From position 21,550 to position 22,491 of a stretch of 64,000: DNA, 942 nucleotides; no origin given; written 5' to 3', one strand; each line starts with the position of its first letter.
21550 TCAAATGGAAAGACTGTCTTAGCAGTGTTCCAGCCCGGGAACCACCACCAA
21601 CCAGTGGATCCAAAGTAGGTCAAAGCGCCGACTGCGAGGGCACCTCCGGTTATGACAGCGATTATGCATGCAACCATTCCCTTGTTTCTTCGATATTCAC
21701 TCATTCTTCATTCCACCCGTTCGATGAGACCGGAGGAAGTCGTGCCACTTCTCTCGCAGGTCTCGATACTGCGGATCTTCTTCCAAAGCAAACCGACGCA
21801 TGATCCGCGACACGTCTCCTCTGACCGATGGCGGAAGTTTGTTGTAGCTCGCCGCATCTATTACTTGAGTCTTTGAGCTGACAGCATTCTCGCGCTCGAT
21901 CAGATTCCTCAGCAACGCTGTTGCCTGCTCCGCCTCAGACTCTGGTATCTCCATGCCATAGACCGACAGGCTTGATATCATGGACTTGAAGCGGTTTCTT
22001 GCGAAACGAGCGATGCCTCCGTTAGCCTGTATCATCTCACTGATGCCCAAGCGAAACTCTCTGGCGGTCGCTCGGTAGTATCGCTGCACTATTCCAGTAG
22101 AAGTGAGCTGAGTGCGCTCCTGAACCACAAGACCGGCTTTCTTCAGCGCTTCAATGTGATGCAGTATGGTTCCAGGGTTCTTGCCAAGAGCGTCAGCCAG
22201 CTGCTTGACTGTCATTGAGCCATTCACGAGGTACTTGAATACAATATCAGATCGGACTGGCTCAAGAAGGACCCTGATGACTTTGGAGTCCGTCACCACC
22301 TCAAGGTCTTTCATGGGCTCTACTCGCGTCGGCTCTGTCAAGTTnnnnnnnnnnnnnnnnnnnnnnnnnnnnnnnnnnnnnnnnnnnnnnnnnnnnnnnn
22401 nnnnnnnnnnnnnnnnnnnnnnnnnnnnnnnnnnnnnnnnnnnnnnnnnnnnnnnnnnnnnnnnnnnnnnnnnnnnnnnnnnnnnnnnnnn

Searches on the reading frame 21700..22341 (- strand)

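Call 3: search_protein_families(library=pfam, proteins=[window:21700-22341:-], max_evalue=0.01)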
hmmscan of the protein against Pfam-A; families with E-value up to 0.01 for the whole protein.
window:21700-22341:- (214 aa): 10 families
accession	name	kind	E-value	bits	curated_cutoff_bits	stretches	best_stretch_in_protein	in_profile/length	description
PF01022.26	HTH_5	-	4.3e-11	42.9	22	1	28-72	2-45/47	Bacterial regulatory protein, arsR family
PF12840.13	HTH_20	-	4e-09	36.8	27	1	25-74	1-50/51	Helix-turn-helix domain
PF13412.12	HTH_24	-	3.3e-08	33.4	21.9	1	40-72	15-47/48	Winged helix-turn-helix DNA-binding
PF12802.13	MarR_2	-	0.0024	18.5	27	1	41-77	18-55/61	MarR family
PF09339.16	HTH_IclR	-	0.0026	18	22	1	41-75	17-51/52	IclR helix-turn-helix domain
PF01978.25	TrmB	-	0.0039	17.5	25.6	0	34-92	13-65/68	Sugar-specific transcriptional regulator TrmB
PF03444.21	HrcA_DNA-bdg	-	0.0047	17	21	0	44-72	25-53/79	Winged helix-turn-helix transcription repressor, HrcA DNA-binding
PF13545.12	HTH_Crp_2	-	0.0049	17.2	27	0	20-76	2-57/70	Crp-like helix-turn-helix domain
PF25212.1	HVO_A0114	-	0.0055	16.9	27.6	0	20-77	14-71/84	HVO_A0114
PF01047.28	MarR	-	0.0085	16.4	24.6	0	40-73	15-48/59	MarR family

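Call 4: search_protein_families(library=ncbifam, proteins=[window:21700-22341:-], max_evalue=0.01)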
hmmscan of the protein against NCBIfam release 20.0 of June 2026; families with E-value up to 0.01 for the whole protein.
window:21700-22341:- (214 aa): 9 families
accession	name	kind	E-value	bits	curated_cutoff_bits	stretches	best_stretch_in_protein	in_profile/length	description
NF033788.1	HTH_metalloreg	subfamily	6.3e-09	35.5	55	1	20-76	3-59/77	metalloregulator ArsR/SmtB family transcription factor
TIGR01884.1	cas_HTH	subfamily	3.7e-07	29.7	60.2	1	34-77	147-193/202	CRISPR-associated CARF protein Csa3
NF041413.1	ArsR_Rv2640c_fam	equivalog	4.6e-07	30.2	155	1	4-80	18-96/118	Rv2640c family ArsR-like transcriptional regulator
NF033789.1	repress_SdpR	subfamily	1e-06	28.6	100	1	23-78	3-57/79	autorepressor SdpR family transcription factor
NF053606.1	Sta1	subfamily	0.00094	19.2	80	1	34-95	25-88/100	Sta1 family transcriptional regulator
NF053755.1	MsvR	equivalog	0.0014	18.4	220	1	19-75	4-59/236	transcriptional factor MsvR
TIGR02702.1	SufR_cyano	equivalog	0.003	17.3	178.8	1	31-92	4-65/208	iron-sulfur cluster biosynthesis transcriptional regulator SufR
NF053602.1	Phr_regulator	exception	0.0053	16.3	320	0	24-100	8-81/191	heat shock transcription regulator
NF047906.1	CdPbTransRegCmtR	equivalog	0.0055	16.6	150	1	20-76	13-68/104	Cd(II)/Pb(II)-sensing metalloregulatory transcriptional regulator CmtR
